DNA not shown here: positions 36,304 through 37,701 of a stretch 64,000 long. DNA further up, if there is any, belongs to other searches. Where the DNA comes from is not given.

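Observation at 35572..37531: Cluster of five canonical ParB-binding parS palindromes around an 870-bp gene-free spacer between rsmG and recF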

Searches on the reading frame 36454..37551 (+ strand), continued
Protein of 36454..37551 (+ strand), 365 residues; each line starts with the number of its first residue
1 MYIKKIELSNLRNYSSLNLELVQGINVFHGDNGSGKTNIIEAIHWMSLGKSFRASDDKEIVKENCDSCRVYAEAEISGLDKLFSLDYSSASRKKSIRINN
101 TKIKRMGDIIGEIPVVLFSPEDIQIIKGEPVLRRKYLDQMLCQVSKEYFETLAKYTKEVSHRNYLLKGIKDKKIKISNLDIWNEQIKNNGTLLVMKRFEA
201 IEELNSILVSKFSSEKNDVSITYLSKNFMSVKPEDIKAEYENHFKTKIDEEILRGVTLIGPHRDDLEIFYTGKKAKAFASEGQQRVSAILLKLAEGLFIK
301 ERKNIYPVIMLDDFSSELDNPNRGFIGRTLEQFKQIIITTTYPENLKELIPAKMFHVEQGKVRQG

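Call 26: search_protein_families(library=pfam, proteins=[L012:2529-3374:-, L012:3460-4797:-, L012:4811-5518:-, L012:5461-6090:-, L012:7207-8598:+, L012:8848-9990:+, L011:5088-6494:+, L011:6941-8866:+, L011:8863-9597:+, L011:3863-5008:+])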
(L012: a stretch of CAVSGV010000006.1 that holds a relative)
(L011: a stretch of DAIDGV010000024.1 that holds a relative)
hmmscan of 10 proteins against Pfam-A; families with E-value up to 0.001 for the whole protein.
L012:2529-3374:- (281 aa): 2 families
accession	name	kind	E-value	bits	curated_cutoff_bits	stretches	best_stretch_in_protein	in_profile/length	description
PF02882.25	THF_DHG_CYH_C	-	1.5e-67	226.3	27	1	125-280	3-158/160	Tetrahydrofolate dehydrogenase/cyclohydrolase, NAD(P)-binding domain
PF00763.28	THF_DHG_CYH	-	2.6e-40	137.7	32.8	1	6-120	1-115/115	Tetrahydrofolate dehydrogenase/cyclohydrolase, catalytic domain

L012:3460-4797:- (445 aa): 8 families
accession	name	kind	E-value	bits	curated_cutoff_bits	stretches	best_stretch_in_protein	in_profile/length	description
PF12631.12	MnmE_helical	-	2.6e-43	149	40.1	1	125-430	1-188/211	MnmE helical domain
PF10396.14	TrmE_N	-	6e-40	136.5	29.8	1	5-122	1-117/117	GTP-binding protein TrmE N-terminus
PF01926.29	MMR_HSR1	-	1.8e-27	96.1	21.9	1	219-332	1-113/113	50S ribosome-binding GTPase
PF02421.24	FeoB_N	-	7.9e-11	42.2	27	1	219-370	2-154/156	Ferrous iron transport protein B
PF00350.29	Dynamin_N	-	1e-06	29.3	27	0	220-253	1-34/168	Dynamin family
PF00009.33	GTP_EFTU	-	1e-05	25.7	26.5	1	220-374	6-184/188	Elongation factor Tu GTP binding domain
PF04548.22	AIG1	-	0.00074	19.3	27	0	219-314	2-101/212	AIG1 family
PF03193.22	RsgA_GTPase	-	0.00079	19.7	30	0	220-276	109-169/174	RsgA GTPase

L012:4811-5518:- (235 aa): 3 families
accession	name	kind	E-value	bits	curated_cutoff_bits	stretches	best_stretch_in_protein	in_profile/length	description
PF14804.11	Jag_N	-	1.1e-15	58.2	25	1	31-79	2-49/50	Jag N-terminus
PF13083.13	KH_KhpA-B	-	1.3e-15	57.5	32.1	1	90-156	6-71/73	KhpA/KhpB, KH domain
PF01424.28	R3H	-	4.3e-15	55.9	26.8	1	175-230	7-60/60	R3H domain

L012:5461-6090:- (209 aa): 1 family
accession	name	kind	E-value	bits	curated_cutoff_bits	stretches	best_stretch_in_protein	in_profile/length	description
PF02096.25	60KD_IMP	-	1.5e-58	197.8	35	1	25-208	1-163/163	60Kd inner membrane protein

L012:7207-8598:+ (463 aa): 11 families
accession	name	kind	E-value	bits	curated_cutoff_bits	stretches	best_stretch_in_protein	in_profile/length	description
PF00308.24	Bac_DnaA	-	1.1e-75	253.7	23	1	120-280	1-161/162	Bacterial DnaA ATPAse domain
PF08299.17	Bac_DnaA_C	-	9.4e-31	106.1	31.5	1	366-434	1-69/69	Bacterial dnaA protein helix-turn-helix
PF11638.13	DnaA_N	-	4.2e-08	33.2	24.6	1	14-76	1-64/65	DnaA N-terminal domain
PF01695.23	IstB_IS21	-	1.4e-07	31.7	24.1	1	156-259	95-195/238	IstB-like ATP binding protein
PF00004.35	AAA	-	9.1e-07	29.8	21.2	1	157-267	2-119/131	ATPase family associated with various cellular activities (AAA)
PF13173.12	AAA_14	-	6.4e-05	23.4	27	1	154-246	3-85/129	AAA domain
PF00910.28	RNA_helicase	-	9.6e-05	23.3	21.5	1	157-252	2-81/105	RNA helicase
PF01637.24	ATPase_2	-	0.00014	22.2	33.2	1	152-254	19-114/225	ATPase domain predominantly from Archaea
PF13401.12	AAA_22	-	0.00019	22.2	27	0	155-206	7-58/130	AAA domain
PF04851.21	ResIII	-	0.00045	20.6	22.5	0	155-252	25-114/164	Type III restriction enzyme, res subunit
PF13191.12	AAA_16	-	0.00087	20.3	32.6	0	148-241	19-119/167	AAA ATPase domain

L012:8848-9990:+ (380 aa): 3 families
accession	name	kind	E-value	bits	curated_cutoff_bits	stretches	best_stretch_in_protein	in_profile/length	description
PF00712.24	DNA_pol3_beta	-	1e-34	119.7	24.4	1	1-119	1-120/120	DNA polymerase III beta subunit, N-terminal domain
PF02768.20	DNA_pol3_beta_3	-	4.3e-28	98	27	1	253-374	1-121/121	DNA polymerase III beta subunit, C-terminal domain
PF02767.21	DNA_pol3_beta_2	-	1.3e-26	93.6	27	1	129-251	2-116/116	DNA polymerase III beta subunit, central domain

L011:5088-6494:+ (468 aa): 6 families
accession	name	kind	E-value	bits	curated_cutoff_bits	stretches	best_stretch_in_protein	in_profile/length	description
PF12631.12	MnmE_helical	-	7.6e-44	150.8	40.1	1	133-465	1-211/211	MnmE helical domain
PF10396.14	TrmE_N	-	2.2e-40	137.9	29.8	1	13-130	1-117/117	GTP-binding protein TrmE N-terminus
PF01926.29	MMR_HSR1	-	1.6e-24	86.6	21.9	1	228-325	1-99/113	50S ribosome-binding GTPase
PF02421.24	FeoB_N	-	1.3e-11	44.7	27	1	228-322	2-95/156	Ferrous iron transport protein B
PF00350.29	Dynamin_N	-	7e-05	23.3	27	0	229-257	1-29/168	Dynamin family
PF03193.22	RsgA_GTPase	-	0.0002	21.7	30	0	225-253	106-133/174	RsgA GTPase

L011:6941-8866:+ (641 aa): 7 families
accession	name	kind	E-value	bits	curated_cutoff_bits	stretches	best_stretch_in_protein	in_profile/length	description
PF01134.28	GIDA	-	1.2e-171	571.6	22.1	1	16-406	1-390/391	Glucose inhibited division protein A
PF13932.14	SAM_GIDA_C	-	5e-22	77.9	27.1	1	565-620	2-57/57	tRNA modifying enzyme MnmG/GidA C-terminal helical bundle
PF21680.2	GIDA_C_1st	-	5.8e-16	59.5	24.7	1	469-560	2-96/96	tRNA modifying enzyme MnmG/GidA C-terminal helical domain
PF12831.13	FAD_oxidored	-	5.3e-08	33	27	1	16-184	1-163/416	FAD dependent oxidoreductase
PF00890.30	FAD_binding_2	-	2.6e-07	30.6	20.4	1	16-46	1-31/414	FAD binding domain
PF07992.20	Pyr_redox_2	-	1.7e-05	24.8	26.1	1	15-166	1-110/291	Pyridine nucleotide-disulphide oxidoreductase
PF01266.30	DAO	-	0.00063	19.8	27.9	0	16-47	1-32/353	FAD dependent oxidoreductase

L011:8863-9597:+ (244 aa): 1 family
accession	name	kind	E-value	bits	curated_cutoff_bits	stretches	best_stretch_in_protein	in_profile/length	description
PF02527.21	GidB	-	2.2e-28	99.3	27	1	30-204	6-172/184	rRNA small subunit methyltransferase G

L011:3863-5008:+ (381 aa): 4 families
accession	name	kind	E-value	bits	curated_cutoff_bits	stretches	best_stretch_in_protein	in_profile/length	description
PF14804.11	Jag_N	-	4.9e-19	68.9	25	1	119-166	1-48/50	Jag N-terminus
PF01424.28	R3H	-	3.6e-17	62.6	26.8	1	259-318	1-59/60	R3H domain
PF13083.13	KH_KhpA-B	-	8.7e-12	45.2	32.1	1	191-239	15-65/73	KhpA/KhpB, KH domain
PF04691.17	ApoC-I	-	0.0003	21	28.3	1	249-289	3-43/61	Apolipoprotein C-I (ApoC-1)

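Call 33: find_encoding_contigs(protein=window:36454-37551:+, flank=10000, max_places=6)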
Protein window:36454-37551:+ (365 aa): 2 contigs read that carry it; 2 places shown.
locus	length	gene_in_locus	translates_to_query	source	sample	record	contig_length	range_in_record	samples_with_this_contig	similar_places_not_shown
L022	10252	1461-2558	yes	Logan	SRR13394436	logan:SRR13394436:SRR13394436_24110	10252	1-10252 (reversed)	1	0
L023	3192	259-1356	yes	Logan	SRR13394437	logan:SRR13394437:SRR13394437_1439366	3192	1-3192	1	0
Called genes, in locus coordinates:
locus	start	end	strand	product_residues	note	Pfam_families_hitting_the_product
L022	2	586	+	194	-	?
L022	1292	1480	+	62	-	-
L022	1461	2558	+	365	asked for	PF02463:SMC_N, PF13175:AAA_15, PF13476:AAA_23, PF13304:AAA_21 (faint)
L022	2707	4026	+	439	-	PF00672:HAMP, PF01966:HD, PF13487:HD_5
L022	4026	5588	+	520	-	PF00672:HAMP, PF00211:Guanylate_cyc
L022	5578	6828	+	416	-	PF07719:TPR_2 (faint), PF13174:TPR_6 (faint), PF13176:TPR_7 (faint), PF13414:TPR_11 (weak), PF13428:TPR_14 (faint), PF13432:TPR_16 (faint), PF23914:TPR_CcmH_CycH (faint), PF23300:HEAT_Nup120 (weak), +7 more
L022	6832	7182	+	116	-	-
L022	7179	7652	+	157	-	-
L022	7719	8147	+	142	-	PF00027:cNMP_binding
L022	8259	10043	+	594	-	-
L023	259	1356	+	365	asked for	PF02463:SMC_N, PF13175:AAA_15, PF13476:AAA_23, PF13304:AAA_21 (faint)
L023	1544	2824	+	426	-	PF00672:HAMP, PF13487:HD_5, PF01966:HD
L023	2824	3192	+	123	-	?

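Call 35: find_related_loci(query=A2, collection=metagenome_contigs, flank=10000)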
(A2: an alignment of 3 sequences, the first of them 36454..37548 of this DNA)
Query A2 (365 aa) in metagenome_contigs; peptide patterns used: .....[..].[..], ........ (x = any residue, [..] = any of these).
600 stretches matched a pattern (row limit reached: there are more); 422 encode a relative of the query (tblastn E <= 1e-3); the best 80 are kept; 80 distinct loci.
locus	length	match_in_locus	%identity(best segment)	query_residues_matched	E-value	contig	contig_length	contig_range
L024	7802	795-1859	53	1-355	2e-128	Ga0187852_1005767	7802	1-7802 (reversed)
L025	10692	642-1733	31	1-363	2e-56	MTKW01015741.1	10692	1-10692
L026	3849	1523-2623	35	1-363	6e-56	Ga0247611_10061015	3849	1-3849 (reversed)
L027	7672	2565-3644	33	3-365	3e-55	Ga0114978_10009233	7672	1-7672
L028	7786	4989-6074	33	1-365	2e-54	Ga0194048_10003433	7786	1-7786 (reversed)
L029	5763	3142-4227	33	1-365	5e-54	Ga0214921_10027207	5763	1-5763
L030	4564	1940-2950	34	3-347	3e-54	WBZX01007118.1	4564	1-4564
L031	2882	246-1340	37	1-364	4e-53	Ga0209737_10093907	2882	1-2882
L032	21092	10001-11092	32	1-362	6e-53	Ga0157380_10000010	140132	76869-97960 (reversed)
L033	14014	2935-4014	33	3-365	4e-53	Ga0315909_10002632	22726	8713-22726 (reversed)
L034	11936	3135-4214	33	1-363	6e-53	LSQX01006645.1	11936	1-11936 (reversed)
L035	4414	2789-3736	30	1-320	3e-53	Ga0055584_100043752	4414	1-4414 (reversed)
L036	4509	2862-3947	33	1-365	1e-52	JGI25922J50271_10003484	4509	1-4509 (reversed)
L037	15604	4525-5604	32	3-365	9e-53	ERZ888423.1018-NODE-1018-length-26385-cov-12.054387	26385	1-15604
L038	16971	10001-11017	32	3-346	3e-52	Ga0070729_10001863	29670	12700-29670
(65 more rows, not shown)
